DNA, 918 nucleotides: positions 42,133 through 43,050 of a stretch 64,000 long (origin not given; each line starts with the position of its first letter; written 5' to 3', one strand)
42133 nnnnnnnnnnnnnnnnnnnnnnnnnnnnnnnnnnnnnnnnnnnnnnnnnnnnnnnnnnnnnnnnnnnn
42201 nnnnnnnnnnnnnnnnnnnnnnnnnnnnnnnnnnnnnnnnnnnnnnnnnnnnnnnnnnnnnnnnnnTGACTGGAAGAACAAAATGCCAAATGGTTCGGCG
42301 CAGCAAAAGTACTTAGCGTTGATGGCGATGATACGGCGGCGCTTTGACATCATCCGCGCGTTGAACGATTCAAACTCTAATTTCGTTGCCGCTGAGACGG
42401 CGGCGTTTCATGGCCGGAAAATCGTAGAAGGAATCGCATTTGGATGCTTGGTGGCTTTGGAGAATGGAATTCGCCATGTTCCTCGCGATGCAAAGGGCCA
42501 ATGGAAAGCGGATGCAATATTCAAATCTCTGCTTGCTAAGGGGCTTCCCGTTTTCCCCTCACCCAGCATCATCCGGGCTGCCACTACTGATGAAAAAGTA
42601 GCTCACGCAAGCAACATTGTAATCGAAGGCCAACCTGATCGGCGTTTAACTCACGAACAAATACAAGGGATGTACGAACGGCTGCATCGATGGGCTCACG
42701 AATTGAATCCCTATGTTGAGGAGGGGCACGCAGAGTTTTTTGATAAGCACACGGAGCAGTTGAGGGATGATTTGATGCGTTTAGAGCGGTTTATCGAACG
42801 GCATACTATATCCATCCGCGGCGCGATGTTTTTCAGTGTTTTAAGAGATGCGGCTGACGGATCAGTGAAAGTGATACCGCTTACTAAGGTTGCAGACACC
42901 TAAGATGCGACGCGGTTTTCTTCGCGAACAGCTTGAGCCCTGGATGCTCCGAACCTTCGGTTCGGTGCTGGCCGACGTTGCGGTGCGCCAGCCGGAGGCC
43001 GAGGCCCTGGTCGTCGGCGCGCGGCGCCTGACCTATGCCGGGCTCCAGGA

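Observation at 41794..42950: Low-GC two-gene islet (trypco2-like plus alpha-helical HEPN-like protein) inserted flush against an acyl-CoA synthetase start codon: candidate uncharacterised conflict/defence module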

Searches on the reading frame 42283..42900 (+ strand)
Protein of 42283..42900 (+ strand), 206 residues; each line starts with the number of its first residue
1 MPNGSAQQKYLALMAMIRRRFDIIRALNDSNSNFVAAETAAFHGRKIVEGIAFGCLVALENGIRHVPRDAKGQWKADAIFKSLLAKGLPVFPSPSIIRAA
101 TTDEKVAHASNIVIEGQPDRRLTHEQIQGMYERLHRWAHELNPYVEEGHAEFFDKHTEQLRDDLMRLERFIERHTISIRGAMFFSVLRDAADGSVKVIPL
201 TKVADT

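Call 4: search_protein_families(library=pfam, proteins=[window:42283-42900:+], max_evalue=1)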
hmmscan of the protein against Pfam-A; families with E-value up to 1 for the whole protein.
window:42283-42900:+ (206 aa): 1 family
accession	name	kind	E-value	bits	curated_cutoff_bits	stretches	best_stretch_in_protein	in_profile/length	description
PF18261.6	Rpn9_C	-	0.24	11.6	26.5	1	122-138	3-19/33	Rpn9 C-terminal helix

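Call 5: search_protein_families(library=padloc, proteins=[window:42283-42900:+], max_evalue=1)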
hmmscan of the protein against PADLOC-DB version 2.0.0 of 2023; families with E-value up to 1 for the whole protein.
window:42283-42900:+ (206 aa): 0 families

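Call 6: search_protein_families(library=ncbifam, proteins=[window:42283-42900:+], max_evalue=1)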
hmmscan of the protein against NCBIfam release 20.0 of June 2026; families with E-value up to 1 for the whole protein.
window:42283-42900:+ (206 aa): 1 family
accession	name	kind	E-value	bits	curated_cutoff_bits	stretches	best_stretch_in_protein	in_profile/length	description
NF045917.1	PhserinePhPspA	equivalog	0.05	13.3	350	1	70-173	30-135/211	phosphoserine phosphatase PspA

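Call 7: search_protein_families(library=phrogs, proteins=[window:42283-42900:+], max_evalue=1)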
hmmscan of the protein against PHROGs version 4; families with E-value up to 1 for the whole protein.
window:42283-42900:+ (206 aa): 2 families
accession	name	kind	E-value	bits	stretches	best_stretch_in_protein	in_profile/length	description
phrog_13799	-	unknown function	2.1e-15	57.7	1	5-182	4-171/198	-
phrog_28276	-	unknown function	0.11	13.5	1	34-82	34-82/109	-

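Call 9: find_homologous_proteins(query=window:42283-42900:+)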
Query window:42283-42900:+ (206 aa): 210 proteins with E <= 0.001 among 578 candidates; the best 120 are listed.
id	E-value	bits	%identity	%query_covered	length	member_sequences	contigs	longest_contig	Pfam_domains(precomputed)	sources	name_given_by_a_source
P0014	1.9e-132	457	100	100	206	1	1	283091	-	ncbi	-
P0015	1.5e-70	255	61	95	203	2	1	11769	-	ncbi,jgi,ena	-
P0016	1.6e-69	252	59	95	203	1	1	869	-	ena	-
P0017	3.7e-69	250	58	95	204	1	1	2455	-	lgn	-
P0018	6.2e-69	250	56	98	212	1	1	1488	-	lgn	-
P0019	3.2e-68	247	58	96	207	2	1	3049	-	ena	-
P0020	3.3e-68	247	58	96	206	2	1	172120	-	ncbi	ncbi:MAG: hypothetical protein AAGG48_18160 [Planctomycetota bacterium]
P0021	4.1e-68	247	57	96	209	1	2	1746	-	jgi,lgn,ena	-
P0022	5.7e-68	246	55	98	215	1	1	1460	-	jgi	jgi:hypothetical protein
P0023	4.1e-67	244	57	97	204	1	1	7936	-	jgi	jgi:hypothetical protein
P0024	4.1e-67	244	54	94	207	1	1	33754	-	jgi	-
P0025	4.5e-67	243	59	95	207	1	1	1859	-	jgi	jgi:hypothetical protein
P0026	5.3e-67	243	57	97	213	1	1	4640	-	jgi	jgi:hypothetical protein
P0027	7.6e-67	243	57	95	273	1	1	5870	-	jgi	jgi:hypothetical protein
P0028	8.5e-67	243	55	98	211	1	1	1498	-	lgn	-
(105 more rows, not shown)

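Call 16: find_related_loci(query=A2, collection=genome_contigs, flank=8000)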
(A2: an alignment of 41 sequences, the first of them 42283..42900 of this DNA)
Query A2 (206 aa) in genome_contigs; peptide patterns used: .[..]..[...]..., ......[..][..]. (x = any residue, [..] = any of these).
39 stretches matched a pattern; 30 encode a relative of the query (tblastn E <= 1e-3); 30 distinct loci.
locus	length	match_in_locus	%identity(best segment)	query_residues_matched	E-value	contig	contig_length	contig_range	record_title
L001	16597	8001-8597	58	7-204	1e-75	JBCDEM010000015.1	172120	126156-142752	MAG: Planctomycetota bacterium isolate P01_G01_bin.64 k141_1288481_length_172120_cov_21.4815, whole genome shotgun seque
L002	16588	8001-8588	58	8-202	4e-74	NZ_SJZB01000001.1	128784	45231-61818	Parasulfuritortus cantonensis strain LSR1 tig00000051, whole genome shotgun sequence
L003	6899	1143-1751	55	5-206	4e-73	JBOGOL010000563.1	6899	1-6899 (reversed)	MAG: Blastocatellia bacterium isolate M3-S_metawrap_bin.6 k127_562312, whole genome shotgun sequence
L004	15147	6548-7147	57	7-205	6e-73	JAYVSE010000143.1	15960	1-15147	MAG: Planctomycetaceae bacterium isolate GL74_DN_concoct_140 GL74_DN_concoct_140_142, whole genome shotgun sequence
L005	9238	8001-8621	55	1-202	2e-72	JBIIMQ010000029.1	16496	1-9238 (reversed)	MAG: Candidatus Nitrotoga sp. isolate ME2002-07-17pf_3300034102_group1_bin222 Rohwer_bin2343_scaffold_1983_c1, whole gen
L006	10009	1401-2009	52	4-205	3e-72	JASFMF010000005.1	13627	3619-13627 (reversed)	MAG: Phycisphaerales bacterium isolate D0817M20remetaG_sub_Bin_694 D0817M20remetaG_FD_scaffold_459_c2, whole genome shot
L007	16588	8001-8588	56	8-202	1e-70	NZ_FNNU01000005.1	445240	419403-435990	Pseudomonas kuykendallii strain NRRL B-59562, whole genome shotgun sequence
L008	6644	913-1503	57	7-202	2e-70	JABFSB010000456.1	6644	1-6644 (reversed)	MAG: Acidobacteria bacterium isolate S-RSF-IL-10 seq_4379, whole genome shotgun sequence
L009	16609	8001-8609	52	5-206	2e-70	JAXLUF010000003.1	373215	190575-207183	MAG: Ferruginibacter sp. isolate STL-BAC23 C4.75.fa-3, whole genome shotgun sequence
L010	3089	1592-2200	49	1-202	8e-69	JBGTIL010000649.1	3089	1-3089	MAG: Chitinophagaceae bacterium isolate JTS-RE263 k141_1500537, whole genome shotgun sequence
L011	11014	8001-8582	52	10-202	1e-67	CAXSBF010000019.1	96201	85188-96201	MAG: uncultured Pyrinomonadaceae bacterium isolate private_X16_metawrap_bin.8 genome assembly, contig: private_X16_metaw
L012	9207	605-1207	54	6-205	1e-67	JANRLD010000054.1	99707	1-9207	MAG: Meiothermus sp. isolate bins.372 k141_2543230, whole genome shotgun sequence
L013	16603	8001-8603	51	3-202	9e-67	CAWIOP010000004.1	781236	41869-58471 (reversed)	MAG: uncultured Gammaproteobacteria bacterium isolate MFD01561.bin.2.37 genome assembly, contig: contig_5011, whole geno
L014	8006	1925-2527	51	3-202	2e-66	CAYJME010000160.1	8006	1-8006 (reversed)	MAG TPA_asm: uncultured candidatus Brocadiaceae bacterium isolate ERP124720_co1_148 genome assembly, contig: NODE_10147_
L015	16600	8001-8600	50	7-205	2e-66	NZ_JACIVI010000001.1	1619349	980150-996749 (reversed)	Aquariibacter albus strain SJAQ100 contig1, whole genome shotgun sequence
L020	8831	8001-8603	50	5-204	2e-62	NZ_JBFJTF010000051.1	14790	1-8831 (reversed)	MAG: Immundisolibacter sp. isolate Mix_sand19.2022.05.D.1 k141_1560507_length_14790_cov_11.0752, whole genome shotgun se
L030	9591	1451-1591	40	5-50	2e-5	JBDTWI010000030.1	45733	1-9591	MAG: Saprospiraceae bacterium isolate cluster3_bin.88 NODE_1983_length_45733_cov_17.020229, whole genome shotgun sequenc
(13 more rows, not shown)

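Call 22: predict_structure(alignment_id=A2)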
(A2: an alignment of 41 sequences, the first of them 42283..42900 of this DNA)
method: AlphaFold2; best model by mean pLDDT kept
length: 206 residues; sequences in the alignment: 41
mean_pLDDT: 90.1   pTM: 0.87
mean pLDDT of the five models: 90.1, 89.4, 88.0, 87.6, 86.8
residues with pLDDT >= 90: 154; 70-90: 34; 50-70: 13; < 50: 5
segments of 3 or more residues with pLDDT < 50: 62-64
pLDDT, mean of each block of 10 residues (from residue 1): 80 97 95 92 97 90 53 78 87 96 96 96 95 91 84 96 98 95 96 96 78
secondary structure, 60 per line:
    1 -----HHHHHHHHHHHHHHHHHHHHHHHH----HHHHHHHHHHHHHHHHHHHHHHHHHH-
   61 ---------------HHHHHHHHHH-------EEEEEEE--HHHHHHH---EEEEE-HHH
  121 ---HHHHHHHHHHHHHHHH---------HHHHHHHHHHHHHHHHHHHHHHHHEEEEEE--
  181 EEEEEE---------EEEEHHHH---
elements in order: H6-29 H34-59 H76-85 E93-99 H102-108 E112-116 H124-139 H149-172 E173-178 E181-186 E196-199 H200-203

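Call 27: find_encoding_contigs(protein=P0014, flank=10000, max_places=4)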
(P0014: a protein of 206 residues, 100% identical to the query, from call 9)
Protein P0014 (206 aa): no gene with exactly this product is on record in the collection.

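Call 38: fold_search(model_id=the predicted structure, library=pdb)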
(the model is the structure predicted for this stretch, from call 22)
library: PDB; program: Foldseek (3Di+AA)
matches with E <= 10: 441; with E <= 0.001: 0
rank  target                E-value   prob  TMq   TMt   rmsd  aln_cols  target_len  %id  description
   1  5yep_C                2.2e-01  0.63  0.30  0.42   9.8       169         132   11  Crystal structure of SO_3166-SO_3165 from Shewanella oneidensis (released 2018-03-28)
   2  6m6u_H                2.7e-01  0.60  0.30  0.42  10.3       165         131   11  Crystal structure the toxin-antitoxin MntA-HpeT mutant-D39ED41E (released 2020-09-30)
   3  5vxj_A                2.7e-01  0.15  0.21  0.16  23.4       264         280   10  2.50 A resolution structure of IpaD from Shigella flexneri in complex with single-domain antibody JMK-E3 (released 2017-08-30)
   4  8yuf_B                3.2e-01  0.72  0.35  0.47   8.8       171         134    8  Crystal structure of HEPN (Q64A) toxin (released 2025-04-02)
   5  5vxl_A                3.8e-01  0.10  0.19  0.15  23.0       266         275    9  2.80 A resolution structure of IpaD from Shigella flexneri in complex with single-domain antibody JPS-G3 (released 2017-08-30)
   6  3o10_C                4.9e-01  0.44  0.31  0.41   6.3       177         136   11  Crystal structure of the HEPN domain from human sacsin (released 2011-03-30)
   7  8h6j_4D               6.1e-01  0.16  0.23  0.18  19.1       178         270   10  Cryo-EM structure of human exon-defined spliceosome in the mature pre-B state. (released 2024-05-01)
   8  8xdj_A                7.2e-01  0.41  0.31  0.44   9.9       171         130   10  Crystal structure of AMPylated HEPN toxin (released 2024-12-18)
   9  7bxo_F                7.2e-01  0.35  0.29  0.41  10.3       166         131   11  Crystal structure of the toxin-antitoxin with AMP-PNP (released 2020-09-30)
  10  1wty_A                7.6e-01  0.66  0.35  0.54   9.0       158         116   12  Crystal structure of a probable nucleotidyl transferase protein from thermus thermophilus HB8 (released 2004-12-07)
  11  8xeh_D                8.0e-01  0.20  0.25  0.33   8.5       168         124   11  Crystal structure of HEPN-MNT complex (released 2024-12-18)
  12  8yuf_A                8.0e-01  0.15  0.24  0.30  11.1       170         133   10  Crystal structure of HEPN (Q64A) toxin (released 2025-04-02)
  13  2oer_B                8.4e-01  0.13  0.19  0.21  14.4       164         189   10  Probable Transcriptional Regulator from Pseudomonas aeruginosa (released 2007-01-30)
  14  8xdj_C                9.4e-01  0.44  0.33  0.46   9.2       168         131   10  Crystal structure of AMPylated HEPN toxin (released 2024-12-18)
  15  4nqf_A                9.4e-01  0.41  0.34  0.46   9.9       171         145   15  Crystal structure of HEPN domain protein (released 2014-03-26)
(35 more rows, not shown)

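Call 39: search_solved_structures(query=A2, max_evalue=10, show_alignments=3)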
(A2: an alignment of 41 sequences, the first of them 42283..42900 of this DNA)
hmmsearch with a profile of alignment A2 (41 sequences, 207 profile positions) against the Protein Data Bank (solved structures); distinct sequences matched with E-value up to 10: 3.
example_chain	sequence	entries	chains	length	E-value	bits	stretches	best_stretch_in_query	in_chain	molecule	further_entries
3iy3_B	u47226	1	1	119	1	12.1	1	136-188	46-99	antibody fragment from neutralizing antibody 8 (heavy chain)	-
6rx1_A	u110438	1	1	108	1.7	11.4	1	134-168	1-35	Syncytin-1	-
6qu9_H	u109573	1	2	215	2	11.2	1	136-187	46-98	FAB 4B12 heavy chain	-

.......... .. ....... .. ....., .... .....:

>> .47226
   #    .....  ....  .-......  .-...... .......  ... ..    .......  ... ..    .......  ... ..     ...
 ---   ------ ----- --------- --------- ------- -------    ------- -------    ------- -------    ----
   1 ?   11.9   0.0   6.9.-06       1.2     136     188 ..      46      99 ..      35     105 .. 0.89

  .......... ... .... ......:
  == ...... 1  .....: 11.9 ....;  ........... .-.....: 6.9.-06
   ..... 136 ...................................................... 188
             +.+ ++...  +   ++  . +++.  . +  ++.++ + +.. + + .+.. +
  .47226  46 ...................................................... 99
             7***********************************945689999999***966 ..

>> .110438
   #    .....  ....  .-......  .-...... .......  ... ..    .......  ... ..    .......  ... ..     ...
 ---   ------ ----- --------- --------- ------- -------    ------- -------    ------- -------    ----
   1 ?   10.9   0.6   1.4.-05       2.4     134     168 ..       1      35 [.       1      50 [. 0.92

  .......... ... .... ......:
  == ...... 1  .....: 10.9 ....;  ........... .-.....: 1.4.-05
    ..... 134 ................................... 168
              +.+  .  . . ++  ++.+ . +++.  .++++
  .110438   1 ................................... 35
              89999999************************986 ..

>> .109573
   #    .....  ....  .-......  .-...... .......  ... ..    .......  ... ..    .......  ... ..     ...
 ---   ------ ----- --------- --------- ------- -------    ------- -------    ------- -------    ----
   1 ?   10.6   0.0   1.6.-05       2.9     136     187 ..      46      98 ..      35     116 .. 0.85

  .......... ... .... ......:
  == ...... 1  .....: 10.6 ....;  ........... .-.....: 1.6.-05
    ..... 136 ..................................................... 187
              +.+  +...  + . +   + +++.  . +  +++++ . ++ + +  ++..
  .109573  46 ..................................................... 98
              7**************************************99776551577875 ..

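Call 42: search_dna_similar(query=window:42283-42900:+, collection=phages, mode=protein, max_evalue=0.001, max_rows=25)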
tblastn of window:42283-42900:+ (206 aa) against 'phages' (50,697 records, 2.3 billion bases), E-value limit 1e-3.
Records with a match: 2; places in all: 2; records where one place covers at least 80% of the query: 2.
Best place of each record, by identity: <60% 2.
By first word of the organism name: Yersinia 2.
By host as written in the record: Yersinia pestis EV76-CN 2.
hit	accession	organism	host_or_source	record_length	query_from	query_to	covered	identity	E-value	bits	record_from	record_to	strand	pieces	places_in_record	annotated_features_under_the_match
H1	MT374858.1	Yersinia phage vB_YpM_50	Yersinia pestis EV76-CN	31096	1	180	87%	28.6%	3e-9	62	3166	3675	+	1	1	hypothetical protein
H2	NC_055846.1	Yersinia phage vB_YpM_50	Yersinia pestis EV76-CN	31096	1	180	87%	28.6%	3e-9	62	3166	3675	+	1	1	hypothetical protein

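Call 55: get_annotated_region(hit=H1, flank=5000)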
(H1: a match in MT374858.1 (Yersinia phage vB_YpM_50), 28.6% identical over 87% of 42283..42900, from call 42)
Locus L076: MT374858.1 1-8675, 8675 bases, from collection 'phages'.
description: Yersinia phage vB_YpM_50, complete genome.
organism: Yersinia phage vB_YpM_50 (NCBI taxid 2736202)
taxonomy: Viruses; Duplodnaviria; Heunggongvirae; Uroviricota; Caudoviricetes; Peduoviridae; Peduovirus; Peduovirus YPM50
host: Yersinia pestis EV76-CN; source: -; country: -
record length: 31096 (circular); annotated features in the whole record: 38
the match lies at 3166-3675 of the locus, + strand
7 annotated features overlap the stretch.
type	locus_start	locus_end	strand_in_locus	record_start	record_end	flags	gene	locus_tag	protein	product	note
CDS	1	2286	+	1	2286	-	-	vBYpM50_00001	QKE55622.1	hypothetical protein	-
CDS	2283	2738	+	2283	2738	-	-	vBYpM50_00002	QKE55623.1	hypothetical protein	-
CDS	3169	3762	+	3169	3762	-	-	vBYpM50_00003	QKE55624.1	hypothetical protein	-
CDS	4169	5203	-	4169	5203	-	-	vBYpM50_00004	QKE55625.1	hypothetical protein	-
CDS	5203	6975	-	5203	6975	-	-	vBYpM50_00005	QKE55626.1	hypothetical protein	-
CDS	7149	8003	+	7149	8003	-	-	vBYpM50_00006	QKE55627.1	hypothetical protein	-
CDS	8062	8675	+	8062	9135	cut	-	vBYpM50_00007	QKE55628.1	hypothetical protein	-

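Call 56: find_related_loci(query=A2, collection=viral_contigs, flank=6000)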
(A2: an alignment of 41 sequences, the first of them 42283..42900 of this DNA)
Query A2 (206 aa) in viral_contigs; peptide patterns used: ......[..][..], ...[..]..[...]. (x = any residue, [..] = any of these).
26 stretches matched a pattern; 2 encode a relative of the query (tblastn E <= 1e-3); 2 distinct loci.
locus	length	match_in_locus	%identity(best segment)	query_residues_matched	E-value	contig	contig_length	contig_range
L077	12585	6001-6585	54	4-197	3e-72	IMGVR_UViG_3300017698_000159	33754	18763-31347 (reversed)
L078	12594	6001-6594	52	8-204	4e-72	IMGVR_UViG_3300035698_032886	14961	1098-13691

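Call 57: search_protein_families(library=phrogs, proteins=[L076:1-2283:+, L076:2283-2735:+, L076:3169-3759:+, L076:4169-5203:-, L076:5203-6975:-], max_evalue=0.00001)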
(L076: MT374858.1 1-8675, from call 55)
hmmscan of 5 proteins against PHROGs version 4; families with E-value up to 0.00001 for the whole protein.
L076:1-2283:+ (761 aa): 6 families
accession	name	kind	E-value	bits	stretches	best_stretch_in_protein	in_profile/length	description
phrog_91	-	DNA, RNA and nucleotide metabolism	0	1128.7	1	3-756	9-752/852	nicking at origin of replication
phrog_6857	-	unknown function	5.7e-172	575.2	1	199-742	175-717/855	-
phrog_14675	-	unknown function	7.4e-151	500.7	1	540-761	1-222/222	-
phrog_12979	-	unknown function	3.4e-109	363.9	1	1-197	1-188/189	-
phrog_28319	-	unknown function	7.7e-37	128.1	1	373-559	5-199/342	-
phrog_14885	-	unknown function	1.1e-10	42.5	1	523-627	22-124/246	-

L076:2283-2735:+ (151 aa): 9 families
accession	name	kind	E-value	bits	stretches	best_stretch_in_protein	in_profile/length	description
phrog_1812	-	unknown function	1.6e-81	272.4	1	2-150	1-150/150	-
phrog_986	-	DNA, RNA and nucleotide metabolism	5.4e-43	148.6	1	1-84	93-178/253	RNA-binding protein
phrog_3954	-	unknown function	1.3e-25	90.2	1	85-146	4-65/88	-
phrog_21552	-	unknown function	2.2e-19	71.1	1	2-83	245-332/391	-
phrog_33705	-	unknown function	3.5e-17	63.5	1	81-138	94-151/157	-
phrog_2502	-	unknown function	3.6e-16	60.3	1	75-147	49-121/134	-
phrog_24858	-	unknown function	2.7e-15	57.4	1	5-80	104-178/180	-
phrog_16529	-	unknown function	1.1e-13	52.5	1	5-85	2-82/140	-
phrog_15982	-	unknown function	5.6e-11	43.1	1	4-81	371-449/453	-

L076:3169-3759:+ (197 aa): 1 family
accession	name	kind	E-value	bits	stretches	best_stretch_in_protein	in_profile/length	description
phrog_13799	-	unknown function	1.7e-109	364.8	1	1-197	1-197/198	-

L076:4169-5203:- (344 aa): 6 families
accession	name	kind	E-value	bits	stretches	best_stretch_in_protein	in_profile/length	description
phrog_68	-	head and packaging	6.9e-176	584.9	1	1-343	1-343/344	portal protein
phrog_8392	-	head and packaging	6e-111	369.2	1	1-185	1-188/188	portal protein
phrog_12726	-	unknown function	2.1e-51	173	1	266-344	1-79/79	-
phrog_1853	-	unknown function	6.2e-50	170.2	1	211-342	1-148/159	-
phrog_12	-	head and packaging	1.1e-20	75.2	1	100-320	146-357/646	portal protein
phrog_33693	-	head and packaging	8.1e-06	25.5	0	165-296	175-306/560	portal protein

L076:5203-6975:- (590 aa): 8 families
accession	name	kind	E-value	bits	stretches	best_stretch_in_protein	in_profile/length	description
phrog_5751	-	head and packaging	2.4e-238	793.5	2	1-379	60-426/548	terminase large subunit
phrog_3746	-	head and packaging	2.9e-175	583.7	1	2-375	1-368/374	terminase large subunit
phrog_5909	-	head and packaging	5e-138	460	1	278-589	2-284/285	terminase large subunit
phrog_2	-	head and packaging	2.7e-102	345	1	1-571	194-562/807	terminase large subunit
phrog_5713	-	head and packaging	9.6e-66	221.1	1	447-589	1-142/143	terminase large subunit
phrog_10334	-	head and packaging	3.5e-42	143.5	1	524-590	3-69/69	terminase large subunit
phrog_14025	-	unknown function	1.1e-19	71.5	1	13-88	19-94/98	-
phrog_9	-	head and packaging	7.9e-10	39.2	1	351-477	431-575/812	terminase large subunit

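Call 61: search_dna_similar(query=window:42283-42900:+, collection=plasmids, mode=protein, max_evalue=0.001, max_rows=15)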
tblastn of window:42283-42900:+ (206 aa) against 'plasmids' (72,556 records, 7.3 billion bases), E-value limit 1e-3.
Records with a match: 1; places in all: 1; records where one place covers at least 80% of the query: 1.
Best place of each record, by identity: <60% 1.
By first word of the organism name: Halomonas 1.
By predicted mobility (MOB-suite, as given by PLSDB): non-mobilizable 1.
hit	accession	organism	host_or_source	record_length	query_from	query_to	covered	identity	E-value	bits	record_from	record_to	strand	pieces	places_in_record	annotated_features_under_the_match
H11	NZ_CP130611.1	Halomonas sp. HAL1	Cell culture,soil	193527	5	178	84%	25.3%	2e-4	49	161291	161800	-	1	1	hypothetical protein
